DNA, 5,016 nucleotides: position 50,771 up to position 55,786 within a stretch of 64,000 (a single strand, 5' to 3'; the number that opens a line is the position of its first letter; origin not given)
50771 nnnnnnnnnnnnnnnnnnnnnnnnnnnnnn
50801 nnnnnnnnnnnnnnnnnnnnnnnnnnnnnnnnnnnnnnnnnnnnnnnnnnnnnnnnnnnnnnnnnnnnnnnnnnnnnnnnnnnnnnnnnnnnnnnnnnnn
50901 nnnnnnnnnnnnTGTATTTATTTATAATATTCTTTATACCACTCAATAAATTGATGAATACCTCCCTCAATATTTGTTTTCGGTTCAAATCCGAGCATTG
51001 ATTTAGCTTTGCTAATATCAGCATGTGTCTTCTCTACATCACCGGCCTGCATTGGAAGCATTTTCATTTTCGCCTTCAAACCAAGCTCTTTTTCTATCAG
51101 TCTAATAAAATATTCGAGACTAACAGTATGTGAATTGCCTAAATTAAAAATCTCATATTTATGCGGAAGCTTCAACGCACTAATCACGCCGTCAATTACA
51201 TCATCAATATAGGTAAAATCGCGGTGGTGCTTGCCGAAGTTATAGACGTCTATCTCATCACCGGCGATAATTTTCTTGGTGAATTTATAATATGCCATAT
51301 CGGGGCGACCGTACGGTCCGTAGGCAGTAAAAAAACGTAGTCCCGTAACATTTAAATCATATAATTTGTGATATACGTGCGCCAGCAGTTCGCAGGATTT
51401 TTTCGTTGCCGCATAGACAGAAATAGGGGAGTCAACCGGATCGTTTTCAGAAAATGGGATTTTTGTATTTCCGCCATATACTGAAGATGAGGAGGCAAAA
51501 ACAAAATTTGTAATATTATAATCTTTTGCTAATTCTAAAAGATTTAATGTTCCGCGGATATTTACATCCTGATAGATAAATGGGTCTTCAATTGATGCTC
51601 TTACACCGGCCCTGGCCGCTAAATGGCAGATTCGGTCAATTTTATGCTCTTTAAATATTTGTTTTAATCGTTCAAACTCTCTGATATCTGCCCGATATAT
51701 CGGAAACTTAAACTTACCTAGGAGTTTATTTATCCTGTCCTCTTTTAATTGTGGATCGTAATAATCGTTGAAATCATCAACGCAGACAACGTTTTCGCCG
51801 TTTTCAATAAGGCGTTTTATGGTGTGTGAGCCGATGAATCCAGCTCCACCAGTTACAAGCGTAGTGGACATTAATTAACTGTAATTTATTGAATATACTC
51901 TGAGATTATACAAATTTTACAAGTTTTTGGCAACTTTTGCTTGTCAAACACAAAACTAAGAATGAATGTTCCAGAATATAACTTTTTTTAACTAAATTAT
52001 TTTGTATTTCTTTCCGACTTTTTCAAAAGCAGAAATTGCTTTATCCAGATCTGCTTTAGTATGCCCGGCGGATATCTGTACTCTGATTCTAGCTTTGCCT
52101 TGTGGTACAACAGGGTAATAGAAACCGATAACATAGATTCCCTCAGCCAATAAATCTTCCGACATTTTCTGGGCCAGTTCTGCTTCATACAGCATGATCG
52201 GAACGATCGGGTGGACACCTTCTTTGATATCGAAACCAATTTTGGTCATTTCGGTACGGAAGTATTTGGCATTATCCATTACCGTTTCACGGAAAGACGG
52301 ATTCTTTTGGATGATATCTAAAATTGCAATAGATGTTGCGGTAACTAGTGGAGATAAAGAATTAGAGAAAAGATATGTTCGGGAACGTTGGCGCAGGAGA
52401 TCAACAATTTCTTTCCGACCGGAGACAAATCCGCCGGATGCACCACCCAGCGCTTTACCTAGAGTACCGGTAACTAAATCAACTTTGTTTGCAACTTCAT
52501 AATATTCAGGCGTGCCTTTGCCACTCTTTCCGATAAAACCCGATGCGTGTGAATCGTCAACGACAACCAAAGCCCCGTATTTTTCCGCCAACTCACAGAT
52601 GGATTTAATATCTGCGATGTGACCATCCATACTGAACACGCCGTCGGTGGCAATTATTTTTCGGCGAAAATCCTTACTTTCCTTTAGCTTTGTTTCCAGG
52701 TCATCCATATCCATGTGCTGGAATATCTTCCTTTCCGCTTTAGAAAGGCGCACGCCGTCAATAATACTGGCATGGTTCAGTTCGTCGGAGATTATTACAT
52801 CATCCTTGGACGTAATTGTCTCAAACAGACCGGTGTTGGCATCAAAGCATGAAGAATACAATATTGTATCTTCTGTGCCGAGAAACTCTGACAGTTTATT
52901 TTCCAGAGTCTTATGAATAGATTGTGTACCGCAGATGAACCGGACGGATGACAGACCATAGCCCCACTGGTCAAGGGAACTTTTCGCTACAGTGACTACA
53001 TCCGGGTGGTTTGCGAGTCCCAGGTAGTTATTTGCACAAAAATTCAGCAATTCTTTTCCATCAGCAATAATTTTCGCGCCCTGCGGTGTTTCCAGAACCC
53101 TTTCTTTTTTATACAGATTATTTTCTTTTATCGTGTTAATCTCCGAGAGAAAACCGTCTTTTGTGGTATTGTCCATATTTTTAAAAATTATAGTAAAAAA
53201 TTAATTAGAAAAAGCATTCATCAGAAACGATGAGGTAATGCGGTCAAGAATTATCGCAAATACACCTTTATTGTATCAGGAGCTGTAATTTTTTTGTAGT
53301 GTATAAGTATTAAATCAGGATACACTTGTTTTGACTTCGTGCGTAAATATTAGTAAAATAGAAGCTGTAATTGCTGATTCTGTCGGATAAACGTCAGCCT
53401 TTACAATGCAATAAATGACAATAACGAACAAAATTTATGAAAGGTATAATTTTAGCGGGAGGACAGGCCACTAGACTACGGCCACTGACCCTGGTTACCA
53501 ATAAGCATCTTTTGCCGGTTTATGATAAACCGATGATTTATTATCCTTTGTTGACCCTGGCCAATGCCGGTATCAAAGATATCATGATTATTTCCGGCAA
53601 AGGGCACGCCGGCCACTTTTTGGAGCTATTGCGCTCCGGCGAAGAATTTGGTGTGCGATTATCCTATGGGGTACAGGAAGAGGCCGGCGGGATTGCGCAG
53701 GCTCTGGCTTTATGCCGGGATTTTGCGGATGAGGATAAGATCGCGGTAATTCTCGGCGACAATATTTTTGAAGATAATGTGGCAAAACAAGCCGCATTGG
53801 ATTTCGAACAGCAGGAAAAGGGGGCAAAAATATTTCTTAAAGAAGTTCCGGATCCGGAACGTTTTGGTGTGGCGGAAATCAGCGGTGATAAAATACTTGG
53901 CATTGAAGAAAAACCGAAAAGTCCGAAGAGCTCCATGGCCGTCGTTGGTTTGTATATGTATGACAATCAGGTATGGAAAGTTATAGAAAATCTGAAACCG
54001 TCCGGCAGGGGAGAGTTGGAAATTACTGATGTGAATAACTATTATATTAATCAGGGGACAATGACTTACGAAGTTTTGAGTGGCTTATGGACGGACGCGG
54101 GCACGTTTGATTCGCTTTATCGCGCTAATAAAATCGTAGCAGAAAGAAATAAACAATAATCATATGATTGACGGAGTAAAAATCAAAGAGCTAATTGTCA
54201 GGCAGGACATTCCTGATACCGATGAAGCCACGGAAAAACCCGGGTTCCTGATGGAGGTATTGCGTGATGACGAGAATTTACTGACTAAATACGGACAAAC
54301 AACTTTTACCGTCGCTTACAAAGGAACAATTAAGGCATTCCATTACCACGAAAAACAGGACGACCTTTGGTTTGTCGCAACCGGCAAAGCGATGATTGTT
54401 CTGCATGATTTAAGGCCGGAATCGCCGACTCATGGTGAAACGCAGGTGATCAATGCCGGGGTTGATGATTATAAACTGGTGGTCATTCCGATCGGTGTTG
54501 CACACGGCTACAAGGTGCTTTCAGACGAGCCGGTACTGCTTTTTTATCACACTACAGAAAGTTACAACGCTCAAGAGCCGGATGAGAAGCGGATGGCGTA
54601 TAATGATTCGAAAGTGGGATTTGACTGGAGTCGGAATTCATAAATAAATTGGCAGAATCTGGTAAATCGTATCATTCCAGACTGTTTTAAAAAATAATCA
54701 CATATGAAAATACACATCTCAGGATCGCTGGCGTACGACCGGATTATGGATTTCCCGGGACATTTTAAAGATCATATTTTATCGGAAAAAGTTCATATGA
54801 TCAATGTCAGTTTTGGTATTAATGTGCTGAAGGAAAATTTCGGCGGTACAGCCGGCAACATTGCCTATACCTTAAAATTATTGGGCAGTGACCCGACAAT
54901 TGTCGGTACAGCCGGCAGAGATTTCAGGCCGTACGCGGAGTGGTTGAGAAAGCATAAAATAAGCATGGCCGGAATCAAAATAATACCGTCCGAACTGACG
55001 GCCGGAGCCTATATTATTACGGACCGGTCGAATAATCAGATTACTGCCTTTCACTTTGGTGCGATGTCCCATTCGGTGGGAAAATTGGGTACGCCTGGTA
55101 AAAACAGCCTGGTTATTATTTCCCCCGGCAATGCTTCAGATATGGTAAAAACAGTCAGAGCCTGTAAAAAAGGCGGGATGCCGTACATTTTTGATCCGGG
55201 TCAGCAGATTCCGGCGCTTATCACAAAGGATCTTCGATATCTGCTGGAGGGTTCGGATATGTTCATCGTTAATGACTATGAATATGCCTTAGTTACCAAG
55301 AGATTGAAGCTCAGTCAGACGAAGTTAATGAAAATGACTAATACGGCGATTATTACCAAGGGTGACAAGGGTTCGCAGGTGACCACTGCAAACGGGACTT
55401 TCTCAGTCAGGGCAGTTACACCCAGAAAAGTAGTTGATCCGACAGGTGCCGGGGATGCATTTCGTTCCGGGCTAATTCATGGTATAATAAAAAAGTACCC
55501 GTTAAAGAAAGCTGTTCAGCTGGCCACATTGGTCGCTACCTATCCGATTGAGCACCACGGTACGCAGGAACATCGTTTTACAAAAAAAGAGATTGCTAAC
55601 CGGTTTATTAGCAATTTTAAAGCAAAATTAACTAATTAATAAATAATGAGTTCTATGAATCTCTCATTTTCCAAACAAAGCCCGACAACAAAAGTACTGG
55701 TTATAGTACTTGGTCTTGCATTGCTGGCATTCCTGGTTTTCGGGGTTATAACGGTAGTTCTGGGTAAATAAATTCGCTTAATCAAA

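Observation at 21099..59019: ~38 kb glycan super-locus built around three polyprenyl-phosphate-sugar synthase / GT-C transferase modules and lacking a recognisable priming transferase or Wzy/Wzz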

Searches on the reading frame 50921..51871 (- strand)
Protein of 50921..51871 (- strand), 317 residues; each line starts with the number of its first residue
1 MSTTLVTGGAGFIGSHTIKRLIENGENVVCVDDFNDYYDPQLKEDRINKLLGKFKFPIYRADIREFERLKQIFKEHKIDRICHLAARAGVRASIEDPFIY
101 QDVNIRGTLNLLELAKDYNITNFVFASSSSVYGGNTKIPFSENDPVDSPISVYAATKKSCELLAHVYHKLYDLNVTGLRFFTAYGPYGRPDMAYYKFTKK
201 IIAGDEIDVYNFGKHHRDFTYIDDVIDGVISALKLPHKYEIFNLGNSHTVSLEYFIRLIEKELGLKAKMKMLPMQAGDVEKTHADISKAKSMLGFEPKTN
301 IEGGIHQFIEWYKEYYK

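Call 9: search_protein_families(library=pfam, proteins=[window:50921-51871:-], max_evalue=0.01)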
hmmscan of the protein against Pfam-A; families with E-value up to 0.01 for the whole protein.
window:50921-51871:- (317 aa): 8 families
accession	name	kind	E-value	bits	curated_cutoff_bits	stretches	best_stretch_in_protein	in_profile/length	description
PF16363.11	GDP_Man_Dehyd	-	7.5e-59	200.3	27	1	5-307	1-331/332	GDP-mannose 4,6 dehydratase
PF01370.27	Epimerase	-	1.1e-57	195.6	20.9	1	5-245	2-240/240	NAD dependent epimerase/dehydratase family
PF01073.25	3Beta_HSD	-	7.1e-20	71.6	22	1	5-234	1-230/280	3-beta hydroxysteroid dehydrogenase/isomerase family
PF04321.23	RmlD_sub_bind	-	9.9e-17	61.4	27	1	4-274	3-241/287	RmlD substrate binding domain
PF02719.21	Polysacc_synt_2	-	1.3e-16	61.1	20.2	1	5-257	2-241/293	Polysaccharide biosynthesis protein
PF07993.18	NAD_binding_4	-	1.3e-09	38.1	20.1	1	6-142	1-150/258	Male sterility protein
PF08659.16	KR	-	4.5e-06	27.1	22.6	1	3-135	2-143/180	KR domain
PF00106.31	adh_short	-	3.9e-05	23.6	26.6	1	3-110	2-114/195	short chain dehydrogenase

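Call 27: search_protein_families(library=ncbifam, proteins=[window:50921-51871:-], max_evalue=1e-10)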
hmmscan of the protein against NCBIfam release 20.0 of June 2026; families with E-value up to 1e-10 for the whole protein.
window:50921-51871:- (317 aa): 19 families
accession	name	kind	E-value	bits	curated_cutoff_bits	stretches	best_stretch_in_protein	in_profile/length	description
TIGR01179.1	galE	equivalog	4.7e-56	190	262.3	1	5-314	3-327/332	UDP-glucose 4-epimerase GalE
TIGR01181.1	dTDP_gluc_dehyt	equivalog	2.9e-49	167.9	365.1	1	4-314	2-313/321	dTDP-glucose 4,6-dehydratase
NF011728.1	PRK15181.1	equivalog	2.6e-43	148.4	760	1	5-314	19-339/348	Vi polysaccharide biosynthesis UDP-N-acetylglucosaminuronic acid C-4 epimerase TviC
TIGR04180.1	EDH_00030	hypoth_equivalog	1.4e-42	145.7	475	1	5-299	2-296/297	NAD-dependent 4,6-dehydratase LegB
NF007956.0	PRK10675.1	subfamily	3.1e-40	138.3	394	1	4-192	3-189/338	UDP-glucose 4-epimerase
TIGR02197.1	heptose_epim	equivalog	7.2e-38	130.5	274.6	1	5-314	2-315/316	ADP-glyceromanno-heptose 6-epimerase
NF007582.0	PRK10217.1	equivalog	2.5e-28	99.2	698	1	1-312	1-331/355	dTDP-glucose 4,6-dehydratase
NF007490.0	PRK10084.1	subfamily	1e-27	97.1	649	1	4-313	3-335/361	dTDP-glucose 4,6-dehydratase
TIGR02622.1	CDP_4_6_dhtase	equivalog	1.8e-23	83.2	278.45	1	4-171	7-172/352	CDP-glucose 4,6-dehydratase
NF008872.0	PRK11908.1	equivalog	2e-18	66.5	294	1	3-313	3-336/349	bifunctional UDP-4-keto-pentose/UDP-xylose synthase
NF043036.1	ErythonDh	equivalog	2.2e-18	66.5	325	1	5-202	4-198/321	D-erythronate dehydrogenase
NF047922.1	GDPFucSynFcl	equivalog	7.9e-18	64.9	500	1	61-314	37-303/308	GDP-L-fucose synthase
TIGR01214.1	rmlD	equivalog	1.5e-16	60.4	224.05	1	5-270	3-234/285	dTDP-4-dehydrorhamnose reductase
NF008360.0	PRK11150.1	equivalog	1.1e-15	57.7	452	1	5-256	3-247/310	ADP-glyceromanno-heptose 6-epimerase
TIGR01472.1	gmd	equivalog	5.5e-14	52.1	415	1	4-233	3-239/342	GDP-mannose 4,6-dehydratase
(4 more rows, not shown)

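Call 30: search_solved_structures(query=window:50921-51871:-, max_evalue=1e-30)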
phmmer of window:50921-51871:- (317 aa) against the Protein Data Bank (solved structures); distinct sequences matched with E-value up to 1e-30: 50.
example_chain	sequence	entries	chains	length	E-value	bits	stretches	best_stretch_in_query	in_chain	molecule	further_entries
5u4q_A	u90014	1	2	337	9.5e-99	334.2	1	5-317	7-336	dTDP-glucose 4,6-dehydratase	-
6zl6_A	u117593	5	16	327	1.1e-51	179.6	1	4-317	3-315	Epimerase domain-containing protein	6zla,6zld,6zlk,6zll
6zlj_A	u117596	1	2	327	3.9e-51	177.7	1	4-317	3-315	Epimerase domain-containing protein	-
4zrm_A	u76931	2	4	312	2.2e-50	175.3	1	4-314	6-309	UDP-glucose 4-epimerase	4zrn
3ruc_A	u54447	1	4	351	3.7e-44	154.8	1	3-316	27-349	WbgU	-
3ru7_A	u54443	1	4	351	3.8e-44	154.8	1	3-316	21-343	WbgU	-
3ru9_A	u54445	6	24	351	3.8e-44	154.8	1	3-316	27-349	WbgU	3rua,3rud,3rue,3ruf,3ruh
3lu1_A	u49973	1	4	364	4.3e-44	154.6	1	3-316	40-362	WbgU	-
10ke_A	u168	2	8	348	1.4e-43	153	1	5-315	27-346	Capsular polysaccharide biosynthesis protein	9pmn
1sb8_A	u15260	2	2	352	3.2e-41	145.2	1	5-315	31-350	wbpP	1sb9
6kv9_A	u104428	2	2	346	4e-41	144.9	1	4-313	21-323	MoeE5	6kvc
8wop_A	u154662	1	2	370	2.6e-39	138.9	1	3-311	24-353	UDP-glucose 4-epimerase 2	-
8wow_A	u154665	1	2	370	2.6e-39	138.9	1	3-311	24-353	UDP-glucose 4-epimerase 2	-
8wov_B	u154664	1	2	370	2.6e-39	138.9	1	3-311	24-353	UDP-glucose 4-epimerase 2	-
6dnt_A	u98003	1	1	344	3.6e-36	128.6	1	4-312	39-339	NAD-dependent epimerase/dehydratase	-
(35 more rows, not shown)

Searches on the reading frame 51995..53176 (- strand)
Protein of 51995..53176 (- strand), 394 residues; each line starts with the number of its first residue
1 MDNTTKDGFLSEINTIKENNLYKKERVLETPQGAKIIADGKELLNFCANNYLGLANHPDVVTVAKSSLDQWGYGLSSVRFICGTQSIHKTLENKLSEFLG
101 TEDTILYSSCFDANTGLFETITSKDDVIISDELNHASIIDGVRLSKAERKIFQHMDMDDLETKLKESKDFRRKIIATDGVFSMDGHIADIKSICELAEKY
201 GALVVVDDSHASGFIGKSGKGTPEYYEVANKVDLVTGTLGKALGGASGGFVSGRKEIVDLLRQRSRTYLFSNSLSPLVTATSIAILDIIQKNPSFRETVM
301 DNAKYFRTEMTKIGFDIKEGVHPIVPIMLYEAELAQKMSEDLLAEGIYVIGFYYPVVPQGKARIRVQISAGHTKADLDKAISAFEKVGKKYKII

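Call 9: search_protein_families(library=pfam, proteins=[window:51995-53176:-], max_evalue=0.01)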
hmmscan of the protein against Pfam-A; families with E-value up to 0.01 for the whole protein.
window:51995-53176:- (394 aa): 7 families
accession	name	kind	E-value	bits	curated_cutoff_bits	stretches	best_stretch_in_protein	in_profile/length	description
PF00155.27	Aminotran_1_2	-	1.5e-65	222.2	19.7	1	42-383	2-360/361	Aminotransferase class I and II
PF00464.25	SHMT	-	2.3e-08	33.5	27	1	153-319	154-325/399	Serine hydroxymethyltransferase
PF01053.26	Cys_Met_Meta_PP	-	3.1e-07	29.7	27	1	88-216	54-182/381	Cys/Met metabolism PLP-dependent enzyme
PF01212.27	Beta_elim_lyase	-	1.1e-05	25.4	27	1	89-321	35-241/288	Beta-eliminating lyase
PF00266.25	Aminotran_5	-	1.7e-05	24.4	21.5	1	87-211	44-179/371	Aminotransferase class-V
PF01041.23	DegT_DnrJ_EryC1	-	0.00026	20.8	19.8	1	89-213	27-151/360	DegT/DnrJ/EryC1/StrS aminotransferase family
PF03841.19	SelA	-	0.006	16.1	22.8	0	190-264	159-236/367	L-seryl-tRNA selenium transferase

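Call 27: search_protein_families(library=ncbifam, proteins=[window:51995-53176:-], max_evalue=1e-10)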
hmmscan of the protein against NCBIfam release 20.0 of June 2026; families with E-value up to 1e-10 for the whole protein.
window:51995-53176:- (394 aa): 12 families
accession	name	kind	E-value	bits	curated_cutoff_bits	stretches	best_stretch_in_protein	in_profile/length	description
NF005394.0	PRK06939.1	equivalog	1.2e-187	623.5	460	1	4-394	4-397/397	glycine C-acetyltransferase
TIGR01822.1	2am3keto_CoA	equivalog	3e-181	602.6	493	1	10-394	6-393/393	glycine C-acetyltransferase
TIGR01825.1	gly_Cac_T_rel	subfamily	5.1e-142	473.1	535.4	1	11-394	3-385/385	BioF/Kbl family PLP-dependent acyltransferase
TIGR00858.1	bioF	equivalog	1.6e-118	395.7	426.45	1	22-384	2-364/365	8-amino-7-oxononanoate synthase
NF047600.1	SerpalmtaseCFB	equivalog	1.2e-104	350.1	640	1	12-392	14-393/395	serine palmitoyltransferase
TIGR01821.1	5aminolev_synth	equivalog_domain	1.6e-89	300.6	338.55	1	31-391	34-397/402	5-aminolevulinate synthase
NF047599.1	SerpalmtaseBetaP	equivalog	1.3e-87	294.1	500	1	36-390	38-392/394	serine palmitoyltransferase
NF047603.1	SerpalmtaseAlphaP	equivalog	1.4e-75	254.4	670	1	34-393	38-398/399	serine palmitoyltransferase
NF005526.0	PRK07179.1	equivalog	4.1e-58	196.9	428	1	40-392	53-400/407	alpha-hydroxyketone-type quorum-sensing autoinducer synthase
NF005697.0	PRK07505.1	subfamily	3.7e-48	164.1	342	1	37-391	44-402/405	hypothetical protein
NF004608.1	PRK05937.1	equivalog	3.1e-33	115.1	399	1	72-390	40-348/366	8-amino-7-oxononanoate synthase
NF000586.1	PRK00011.1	subfamily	7.6e-13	48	335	1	109-320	86-300/404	serine hydroxymethyltransferase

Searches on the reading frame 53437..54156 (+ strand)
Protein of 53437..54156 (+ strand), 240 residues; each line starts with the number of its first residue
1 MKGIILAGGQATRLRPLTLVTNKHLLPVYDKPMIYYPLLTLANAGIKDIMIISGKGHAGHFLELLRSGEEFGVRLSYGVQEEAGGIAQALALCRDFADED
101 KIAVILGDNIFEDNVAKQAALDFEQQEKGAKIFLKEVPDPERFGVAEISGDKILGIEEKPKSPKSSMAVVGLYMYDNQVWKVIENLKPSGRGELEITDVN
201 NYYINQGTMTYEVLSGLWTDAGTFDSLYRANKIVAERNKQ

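Call 9: search_protein_families(library=pfam, proteins=[window:53437-54156:+], max_evalue=0.01)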
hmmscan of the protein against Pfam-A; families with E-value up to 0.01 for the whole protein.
window:53437-54156:+ (240 aa): 2 families
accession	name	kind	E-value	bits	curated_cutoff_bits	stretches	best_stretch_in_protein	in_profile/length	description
PF00483.29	NTP_transferase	-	7.5e-61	206.2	21.2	1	2-235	1-243/245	Nucleotidyl transferase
PF12804.13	NTP_transf_3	-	2.3e-10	41.3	27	1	3-124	1-112/160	MobA-like NTP transferase domain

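Call 27: search_protein_families(library=ncbifam, proteins=[window:53437-54156:+], max_evalue=1e-10)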
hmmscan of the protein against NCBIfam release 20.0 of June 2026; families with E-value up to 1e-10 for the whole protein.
window:53437-54156:+ (240 aa): 16 families
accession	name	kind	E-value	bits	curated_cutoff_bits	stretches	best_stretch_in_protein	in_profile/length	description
TIGR01207.1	rmlA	equivalog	2e-79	266.7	360.65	1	2-235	1-237/286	glucose-1-phosphate thymidylyltransferase RfbA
TIGR01208.1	rmlA_long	equivalog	1.7e-71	241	320.25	1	2-237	1-237/353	glucose-1-phosphate thymidylyltransferase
NF012024.0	PRK15480.1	equivalog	3.2e-68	230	588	1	2-236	5-242/292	glucose-1-phosphate thymidylyltransferase RfbA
TIGR03992.1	Arch_glmU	subfamily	5.7e-47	160.5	292.1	1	1-236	1-229/393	bifunctional sugar-1-phosphate nucleotidylyltransferase/acetyltransferase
NF041313.1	UDPGP_AglF_Halo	equivalog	8.5e-33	113.7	400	1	1-226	1-226/234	UTP--glucose-1-phosphate uridylyltransferase AglF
NF041173.1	Sug_nt_acttase_Thmprot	equivalog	1.7e-30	106.3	600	1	1-239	1-232/405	bifunctional sugar-1-phosphate nucleotidylyltransferase/acetyltransferase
NF045761.1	NAMPUrTaseMurU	equivalog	6.1e-26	91.7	250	1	1-232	1-225/226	N-acetylmuramate alpha-1-phosphate uridylyltransferase MurU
TIGR01099.1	galU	equivalog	1.6e-25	90.2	326.8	1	74-223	95-254/261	UTP--glucose-1-phosphate uridylyltransferase GalU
NF052502.1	man1P_GTase_Rv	exception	4.2e-22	78.5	440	1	3-227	3-223/352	mannose-1-phosphate guanylyltransferase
NF003670.0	PRK05293.1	equivalog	2.2e-16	59.8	470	1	3-233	7-257/382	glucose-1-phosphate adenylyltransferase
NF009928.0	PRK13389.1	equivalog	3.8e-14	52.5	548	0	81-222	110-267/302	UTP--glucose-1-phosphate uridylyltransferase GalU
TIGR02091.1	glgC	equivalog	6.9e-14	51.7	424.9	0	83-236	98-261/364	glucose-1-phosphate adenylyltransferase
TIGR02623.1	G1P_cyt_trans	equivalog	7.8e-14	51.7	300.25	0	78-190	101-206/255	glucose-1-phosphate cytidylyltransferase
NF007516.0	PRK10122.1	equivalog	9.8e-12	44.6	534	0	2-53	5-56/297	UTP--glucose-1-phosphate uridylyltransferase GalF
NF041135.1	IPPtranDIPPsyn_Thcocales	equivalog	2.2e-11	43.4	580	1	1-236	1-219/419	bifunctional L-myo-inositol-1-phosphate cytidylyltransferase/CDP-L-myo-inositol myo-inositolphosphotransferase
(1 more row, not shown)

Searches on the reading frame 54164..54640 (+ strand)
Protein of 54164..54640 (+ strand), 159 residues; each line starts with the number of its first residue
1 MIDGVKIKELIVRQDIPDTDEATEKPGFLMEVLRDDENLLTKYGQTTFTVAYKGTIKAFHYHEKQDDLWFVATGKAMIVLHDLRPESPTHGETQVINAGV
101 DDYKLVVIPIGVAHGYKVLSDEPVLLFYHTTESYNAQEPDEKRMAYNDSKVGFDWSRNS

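Call 9: search_protein_families(library=pfam, proteins=[window:54164-54640:+], max_evalue=0.01)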
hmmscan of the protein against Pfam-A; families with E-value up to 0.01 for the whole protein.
window:54164-54640:+ (159 aa): 4 families
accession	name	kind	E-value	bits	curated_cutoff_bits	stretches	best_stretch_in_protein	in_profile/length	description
PF00908.23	dTDP_sugar_isom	-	1.3e-19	71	27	1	34-155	27-152/168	dTDP-4-dehydrorhamnose 3,5-epimerase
PF14667.12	Polysacc_synt_C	-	1.3e-09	38.6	28.7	1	25-140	4-109/111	Polysaccharide biosynthesis C-terminal domain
PF07883.17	Cupin_2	-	0.00023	21.2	27.2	1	52-126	7-66/70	Cupin domain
PF00190.28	Cupin_1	-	0.0071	16.4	22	1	40-135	28-118/151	Cupin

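Call 27: search_protein_families(library=ncbifam, proteins=[window:54164-54640:+], max_evalue=1e-10)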
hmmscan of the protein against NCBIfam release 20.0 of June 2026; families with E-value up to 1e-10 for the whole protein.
window:54164-54640:+ (159 aa): 1 family
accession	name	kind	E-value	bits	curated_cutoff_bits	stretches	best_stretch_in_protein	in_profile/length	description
TIGR01221.1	rmlC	equivalog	2.6e-16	59.9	155.75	1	27-157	23-156/176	dTDP-4-dehydrorhamnose 3,5-epimerase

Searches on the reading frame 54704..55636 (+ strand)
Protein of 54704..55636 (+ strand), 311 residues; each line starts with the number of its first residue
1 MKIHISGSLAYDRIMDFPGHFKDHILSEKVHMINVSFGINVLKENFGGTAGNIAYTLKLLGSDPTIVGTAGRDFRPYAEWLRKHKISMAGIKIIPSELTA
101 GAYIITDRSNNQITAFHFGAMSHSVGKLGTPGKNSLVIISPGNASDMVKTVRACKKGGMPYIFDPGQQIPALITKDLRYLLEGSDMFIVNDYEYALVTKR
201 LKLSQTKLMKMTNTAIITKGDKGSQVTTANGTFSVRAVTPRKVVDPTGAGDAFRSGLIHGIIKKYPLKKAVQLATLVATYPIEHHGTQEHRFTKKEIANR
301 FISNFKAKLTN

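Call 9: search_protein_families(library=pfam, proteins=[window:54704-55636:+], max_evalue=0.01)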
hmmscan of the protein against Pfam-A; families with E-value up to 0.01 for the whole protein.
window:54704-55636:+ (311 aa): 2 families
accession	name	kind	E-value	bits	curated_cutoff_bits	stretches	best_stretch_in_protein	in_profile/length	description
PF00294.29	PfkB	-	7.7e-38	131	25.8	1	43-289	32-297/302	pfkB family carbohydrate kinase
PF25270.1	Khk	-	0.0023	17.6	35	0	212-279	277-344/365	Prokaryotic ketohexokinase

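Call 27: search_protein_families(library=ncbifam, proteins=[window:54704-55636:+], max_evalue=1e-10)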
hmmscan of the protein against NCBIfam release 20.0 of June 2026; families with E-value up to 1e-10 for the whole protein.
window:54704-55636:+ (311 aa): 7 families
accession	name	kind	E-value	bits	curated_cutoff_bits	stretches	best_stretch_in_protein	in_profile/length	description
NF041164.1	NucKinThplmales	equivalog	6.9e-39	133.8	450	1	24-297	15-286/295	nucleoside kinase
TIGR02152.1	D_ribokin_bact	equivalog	3.3e-21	75.9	299.65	1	42-298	30-297/298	ribokinase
NF041134.1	R1P_kin_Thcocales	equivalog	7.7e-19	68.2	500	1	7-288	7-269/291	ADP-dependent ribose-1-phosphate kinase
NF053626.1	RibKinHalex1628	equivalog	1e-17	64.6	330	1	43-277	34-268/293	ATP-dependent ribose-1-phosphate kinase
TIGR04382.1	myo_inos_iolC_N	equivalog_domain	8.4e-17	61.4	300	1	174-298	179-306/309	5-dehydro-2-deoxygluconokinase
TIGR02198.1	rfaE_dom_I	equivalog_domain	6.7e-12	45.2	345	0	196-292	214-307/315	D-glycero-beta-D-manno-heptose-7-phosphate kinase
NF006957.1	PRK09434.1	equivalog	3.1e-11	43.3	450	0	170-278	166-277/302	fructokinase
